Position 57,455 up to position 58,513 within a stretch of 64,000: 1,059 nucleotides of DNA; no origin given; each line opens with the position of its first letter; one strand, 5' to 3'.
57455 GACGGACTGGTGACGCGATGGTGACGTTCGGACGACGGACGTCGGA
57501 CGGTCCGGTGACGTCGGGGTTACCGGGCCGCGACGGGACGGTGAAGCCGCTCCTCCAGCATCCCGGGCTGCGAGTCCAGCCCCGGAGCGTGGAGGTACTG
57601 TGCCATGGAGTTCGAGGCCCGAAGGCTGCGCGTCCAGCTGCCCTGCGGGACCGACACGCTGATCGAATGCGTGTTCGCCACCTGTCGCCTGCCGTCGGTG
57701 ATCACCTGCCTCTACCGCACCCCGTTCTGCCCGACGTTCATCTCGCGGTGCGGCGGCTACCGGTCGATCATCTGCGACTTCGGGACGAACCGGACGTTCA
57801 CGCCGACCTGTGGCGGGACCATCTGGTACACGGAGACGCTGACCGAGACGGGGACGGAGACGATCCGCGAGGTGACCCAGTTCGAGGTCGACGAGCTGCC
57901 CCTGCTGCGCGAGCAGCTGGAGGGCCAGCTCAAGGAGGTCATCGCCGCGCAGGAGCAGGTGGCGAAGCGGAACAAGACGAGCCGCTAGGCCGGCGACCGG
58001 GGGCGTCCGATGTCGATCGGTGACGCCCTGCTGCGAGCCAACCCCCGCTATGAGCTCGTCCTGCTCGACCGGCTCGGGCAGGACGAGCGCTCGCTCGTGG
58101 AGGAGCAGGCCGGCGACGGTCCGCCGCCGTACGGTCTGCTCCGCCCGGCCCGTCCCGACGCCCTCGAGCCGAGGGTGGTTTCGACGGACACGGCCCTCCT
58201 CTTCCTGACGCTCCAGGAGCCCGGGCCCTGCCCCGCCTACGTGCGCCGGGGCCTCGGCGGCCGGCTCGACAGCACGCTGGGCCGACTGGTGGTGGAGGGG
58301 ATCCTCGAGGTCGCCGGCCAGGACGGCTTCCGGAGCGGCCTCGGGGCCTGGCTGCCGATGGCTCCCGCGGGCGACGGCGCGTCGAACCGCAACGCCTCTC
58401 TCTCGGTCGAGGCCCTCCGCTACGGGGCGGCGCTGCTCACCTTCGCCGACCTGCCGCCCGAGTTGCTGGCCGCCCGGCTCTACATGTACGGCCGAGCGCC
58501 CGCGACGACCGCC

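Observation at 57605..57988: Small ORF with quasi-periodic Cys (every 5-12 residues), Ser/Thr before each Cys, and a C-terminal amphipathic helix (follower-like)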

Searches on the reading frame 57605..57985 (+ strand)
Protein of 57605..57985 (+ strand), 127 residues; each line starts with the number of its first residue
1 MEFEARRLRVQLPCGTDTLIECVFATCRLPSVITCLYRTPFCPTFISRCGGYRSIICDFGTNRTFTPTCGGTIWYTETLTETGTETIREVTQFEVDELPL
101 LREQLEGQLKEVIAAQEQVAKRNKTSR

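Call 3: search_protein_families(library=pfam, proteins=[window:57605-57985:+], max_evalue=0.1)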
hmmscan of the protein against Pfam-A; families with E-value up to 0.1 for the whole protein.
window:57605-57985:+ (127 aa): 0 families

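Call 4: search_protein_families(library=ncbifam, proteins=[window:57605-57985:+], max_evalue=0.1)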
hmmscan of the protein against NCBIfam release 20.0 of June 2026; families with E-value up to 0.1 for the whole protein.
window:57605-57985:+ (127 aa): 0 families

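Call 6: find_homologous_proteins(query=window:57605-57985:+, max_evalue=0.01)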
Query window:57605-57985:+ (127 aa): 49 proteins with E <= 0.01 among 56 candidates.
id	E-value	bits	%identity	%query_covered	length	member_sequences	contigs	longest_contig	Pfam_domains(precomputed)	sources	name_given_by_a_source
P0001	2.0e-79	282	100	100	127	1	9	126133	-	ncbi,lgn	ncbi:MAG TPA: hypothetical protein VF763_03440 [Candidatus Limnocylindrales bacterium]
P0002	5.1e-68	245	86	100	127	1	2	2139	-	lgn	-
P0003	1.3e-63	231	79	99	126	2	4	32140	-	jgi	jgi:hypothetical protein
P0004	1.9e-61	224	80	100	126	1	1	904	-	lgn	-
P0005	2.3e-59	217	75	100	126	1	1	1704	-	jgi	jgi:hypothetical protein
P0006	1.2e-58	215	77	100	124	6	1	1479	-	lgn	-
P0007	2.5e-49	185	67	100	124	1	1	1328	-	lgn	-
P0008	9.7e-49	183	69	100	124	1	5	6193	-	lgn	-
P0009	1.9e-48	182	68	100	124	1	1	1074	-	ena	-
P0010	2.2e-48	182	67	100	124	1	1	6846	-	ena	-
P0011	3.9e-48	181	66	100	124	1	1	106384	-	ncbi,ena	-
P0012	4.7e-48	180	67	100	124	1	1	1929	-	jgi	jgi:hypothetical protein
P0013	6.6e-48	180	67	100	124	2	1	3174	-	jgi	jgi:hypothetical protein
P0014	2.2e-46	175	66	100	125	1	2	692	-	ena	-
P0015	7.1e-45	170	64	99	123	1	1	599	-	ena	-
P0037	1.8e-29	120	52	99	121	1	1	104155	-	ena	-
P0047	1.9e-4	40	31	98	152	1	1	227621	-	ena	-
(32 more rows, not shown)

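Call 8: find_encoding_contigs(protein=P0011, flank=10000, max_places=2)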
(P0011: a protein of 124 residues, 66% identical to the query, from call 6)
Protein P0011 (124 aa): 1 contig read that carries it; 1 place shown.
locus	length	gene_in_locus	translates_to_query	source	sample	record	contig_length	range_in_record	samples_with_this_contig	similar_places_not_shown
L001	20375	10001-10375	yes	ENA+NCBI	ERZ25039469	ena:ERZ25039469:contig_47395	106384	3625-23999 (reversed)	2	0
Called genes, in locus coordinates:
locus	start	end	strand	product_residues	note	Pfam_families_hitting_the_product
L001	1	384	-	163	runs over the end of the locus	PF00072:Response_reg (weak), PF00486:Trans_reg_C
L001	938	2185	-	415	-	PF13493:DUF4118, PF00512:HisKA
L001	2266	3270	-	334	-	-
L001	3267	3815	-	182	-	PF04542:Sigma70_r2, PF08281:Sigma70_r4_2, PF04545:Sigma70_r4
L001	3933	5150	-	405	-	PF01070:FMN_dh, PF03060:NMO (weak)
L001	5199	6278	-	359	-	-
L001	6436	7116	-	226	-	PF00535:Glycos_transf_2, PF13641:Glyco_tranf_2_3 (faint)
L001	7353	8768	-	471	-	-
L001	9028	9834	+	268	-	PF03704:BTAD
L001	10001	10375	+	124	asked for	-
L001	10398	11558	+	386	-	-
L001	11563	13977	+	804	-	PF00069:Pkinase, PF07714:PK_Tyr_Ser-Thr, PF03109:ABC1 (weak), PF01636:APH (weak), PF05147:LANC_like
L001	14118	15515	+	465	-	PF01555:N6_N4_Mtase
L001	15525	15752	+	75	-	-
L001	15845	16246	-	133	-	-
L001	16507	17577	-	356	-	PF02746:MR_MLE_N (weak), PF13378:MR_MLE_C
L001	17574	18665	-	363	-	PF17396:DUF1611_N, PF07755:DUF1611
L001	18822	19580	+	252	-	PF01209:Ubie_methyltran, PF13489:Methyltransf_23, PF01728:FtsJ (weak), PF07021:MetW (weak), PF13847:Methyltransf_31, PF08241:Methyltransf_11, PF08242:Methyltransf_12, PF13649:Methyltransf_25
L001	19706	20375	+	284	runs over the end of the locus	PF00890:FAD_binding_2 (weak), PF01266:DAO, PF13450:NAD_binding_8, PF01593:Amino_oxidase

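Call 9: find_encoding_contigs(protein=P0037, flank=10000, max_places=2)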
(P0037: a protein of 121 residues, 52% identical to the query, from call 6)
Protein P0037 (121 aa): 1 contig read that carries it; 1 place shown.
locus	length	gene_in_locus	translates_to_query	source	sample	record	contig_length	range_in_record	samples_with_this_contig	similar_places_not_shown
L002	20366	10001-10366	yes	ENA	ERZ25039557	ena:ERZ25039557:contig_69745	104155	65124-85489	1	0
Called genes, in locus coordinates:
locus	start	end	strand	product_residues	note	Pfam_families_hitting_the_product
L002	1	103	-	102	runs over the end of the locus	-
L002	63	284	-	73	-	-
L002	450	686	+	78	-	-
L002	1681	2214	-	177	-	-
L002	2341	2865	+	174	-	-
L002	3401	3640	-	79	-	-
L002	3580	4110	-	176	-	PF00072:Response_reg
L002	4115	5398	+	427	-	-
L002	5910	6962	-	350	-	-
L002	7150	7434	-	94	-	-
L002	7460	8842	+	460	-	-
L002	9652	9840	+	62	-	PF03704:BTAD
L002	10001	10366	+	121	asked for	-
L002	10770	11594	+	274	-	-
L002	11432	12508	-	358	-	-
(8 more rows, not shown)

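Call 10: find_encoding_contigs(protein=P0047, flank=10000, max_places=2)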
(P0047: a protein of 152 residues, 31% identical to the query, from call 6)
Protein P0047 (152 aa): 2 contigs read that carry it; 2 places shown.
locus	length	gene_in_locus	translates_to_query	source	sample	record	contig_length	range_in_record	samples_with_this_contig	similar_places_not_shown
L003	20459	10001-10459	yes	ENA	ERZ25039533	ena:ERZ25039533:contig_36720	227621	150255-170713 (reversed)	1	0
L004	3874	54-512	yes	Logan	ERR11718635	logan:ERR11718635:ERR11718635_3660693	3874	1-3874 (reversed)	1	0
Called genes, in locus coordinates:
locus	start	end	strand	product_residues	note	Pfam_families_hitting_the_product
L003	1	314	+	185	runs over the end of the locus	PF00300:His_Phos_1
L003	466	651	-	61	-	-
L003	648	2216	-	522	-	PF16655:PhoD_N, PF09423:PhoD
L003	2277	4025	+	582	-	PF00005:ABC_tran, PF13304:AAA_21 (faint), PF02463:SMC_N (weak)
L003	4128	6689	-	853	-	-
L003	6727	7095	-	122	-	-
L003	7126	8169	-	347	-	PF21686:LigD_Prim-Pol, PF01896:DNA_primase_S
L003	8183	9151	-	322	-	PF04261:Dyp_perox_N, PF20628:Dyp_perox_C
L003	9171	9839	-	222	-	PF00905:Transpeptidase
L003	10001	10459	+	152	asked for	-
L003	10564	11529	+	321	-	-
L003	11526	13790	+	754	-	PF00069:Pkinase, PF01636:APH (weak), PF07714:PK_Tyr_Ser-Thr, PF03109:ABC1 (weak), PF01636:APH (weak), PF05147:LANC_like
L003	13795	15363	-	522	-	PF01039:Carboxyl_trans, PF03255:ACCA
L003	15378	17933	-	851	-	-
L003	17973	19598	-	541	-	PF01642:MM_CoA_mutase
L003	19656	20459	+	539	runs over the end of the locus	PF13620:CarboxypepD_reg (weak)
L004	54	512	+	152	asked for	-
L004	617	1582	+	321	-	-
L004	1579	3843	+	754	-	PF00069:Pkinase, PF01636:APH (weak), PF07714:PK_Tyr_Ser-Thr, PF03109:ABC1 (weak), PF01636:APH (weak), PF05147:LANC_like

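Call 29: predict_structure(alignment_id=A1)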
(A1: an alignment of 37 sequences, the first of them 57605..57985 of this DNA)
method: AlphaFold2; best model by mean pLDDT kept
length: 127 residues; sequences in the alignment: 37
mean_pLDDT: 43.0   pTM: 0.22
mean pLDDT of the five models: 43.0, 42.9, 41.3, 40.5, 39.8
residues with pLDDT >= 90: 0; 70-90: 2; 50-70: 27; < 50: 98
segments of 3 or more residues with pLDDT < 50: 1-94
pLDDT, mean of each block of 10 residues (from residue 1): 34 42 44 42 43 37 32 30 31 47 60 65 56
secondary structure, 60 per line:
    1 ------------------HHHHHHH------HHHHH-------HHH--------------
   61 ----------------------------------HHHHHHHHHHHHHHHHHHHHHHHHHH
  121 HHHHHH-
elements in order: H19-25 H32-36 H95-126

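Call 53: search_protein_representatives(alignment_id=A1)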
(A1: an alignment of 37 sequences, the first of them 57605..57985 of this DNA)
Query: 37 sequences, 123 profile positions. Proteins with E-value up to 0.001 (for the whole library): 126; up to 1e-10: 37; up to 1e-30: 3. The best 126 are listed.
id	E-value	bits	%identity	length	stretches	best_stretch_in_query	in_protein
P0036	3.4e-51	188.9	-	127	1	1-122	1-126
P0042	3.4e-41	156.6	-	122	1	1-121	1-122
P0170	3.3e-32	127.5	-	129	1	1-122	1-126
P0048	3.4e-26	108.1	-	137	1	1-120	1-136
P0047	3.1e-25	105.0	-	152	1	1-120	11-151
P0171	1.0e-20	90.4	-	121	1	2-120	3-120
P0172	2.1e-18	83.0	-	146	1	1-120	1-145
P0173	2.1e-18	82.9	-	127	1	2-121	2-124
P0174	2.1e-18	82.9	-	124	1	1-120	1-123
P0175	6.7e-18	81.3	-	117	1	2-122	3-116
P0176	1.6e-17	80.1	-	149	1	1-122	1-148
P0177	3.3e-17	79.1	-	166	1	1-120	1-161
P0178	5.3e-17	78.4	-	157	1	1-120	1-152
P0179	5.6e-17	78.3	-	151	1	1-122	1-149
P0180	9.5e-17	77.6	-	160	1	1-120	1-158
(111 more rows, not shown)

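Call 66: search_protein_families(library=pfam, proteins=[L001:7353-8768:-, L001:14118-15515:+], max_evalue=0.01)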
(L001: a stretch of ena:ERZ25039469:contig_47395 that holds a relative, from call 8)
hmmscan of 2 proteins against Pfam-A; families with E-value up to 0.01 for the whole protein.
L001:7353-8768:- (471 aa): 0 families

L001:14118-15515:+ (465 aa): 1 family
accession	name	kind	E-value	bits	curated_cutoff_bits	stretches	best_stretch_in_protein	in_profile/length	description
PF01555.25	N6_N4_Mtase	-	1.5e-09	38.6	26.7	1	48-101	162-215/221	DNA methylase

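Call 75: search_protein_families(library=padloc, proteins=[window:57605-57985:+], max_evalue=0.01)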
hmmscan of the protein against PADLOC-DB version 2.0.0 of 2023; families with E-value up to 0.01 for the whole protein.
window:57605-57985:+ (127 aa): 0 families

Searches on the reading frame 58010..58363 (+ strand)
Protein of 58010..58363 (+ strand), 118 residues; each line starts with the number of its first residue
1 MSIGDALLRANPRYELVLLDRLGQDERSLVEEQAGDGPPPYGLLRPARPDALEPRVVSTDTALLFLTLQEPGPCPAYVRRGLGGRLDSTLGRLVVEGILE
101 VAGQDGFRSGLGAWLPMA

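Call 63: search_protein_families(library=pfam, alignment_id=A4, max_evalue=10)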
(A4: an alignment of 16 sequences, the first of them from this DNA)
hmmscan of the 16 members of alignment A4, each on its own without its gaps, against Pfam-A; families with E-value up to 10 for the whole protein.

A. member 1, seq(118 aa): 1 family
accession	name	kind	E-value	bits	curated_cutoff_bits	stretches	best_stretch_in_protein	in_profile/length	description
PF22835.1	TEX13B-like_middle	-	0.0022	18.7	27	1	69-110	47-87/110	Testis-expressed protein 13B-like, middle domain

B. families by the number of members that match (of 16 scanned): 5 families
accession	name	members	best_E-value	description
PF22835.1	TEX13B-like_middle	2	0.0022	Testis-expressed protein 13B-like, middle domain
PF11973.14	NQRA_SLBB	1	0.0085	NQRA C-terminal domain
PF05719.16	GPP34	1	0.027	Golgi phosphoprotein 3 (GPP34)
PF10664.14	NdhM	1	0.063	Cyanobacterial and plastid NDH-1 subunit M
PF25642.1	DUF7944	1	0.26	Domain of unknown function (DUF7944)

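Call 64: search_solved_structures(query=A4, max_evalue=10)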
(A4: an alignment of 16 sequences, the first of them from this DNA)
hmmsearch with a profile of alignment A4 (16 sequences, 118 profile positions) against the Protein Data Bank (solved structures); distinct sequences matched with E-value up to 10: 1.
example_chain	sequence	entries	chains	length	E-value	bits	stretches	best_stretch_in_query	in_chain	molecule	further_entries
8ji1_A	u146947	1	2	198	1.1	12.3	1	20-93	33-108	Inosine triphosphate pyrophosphatase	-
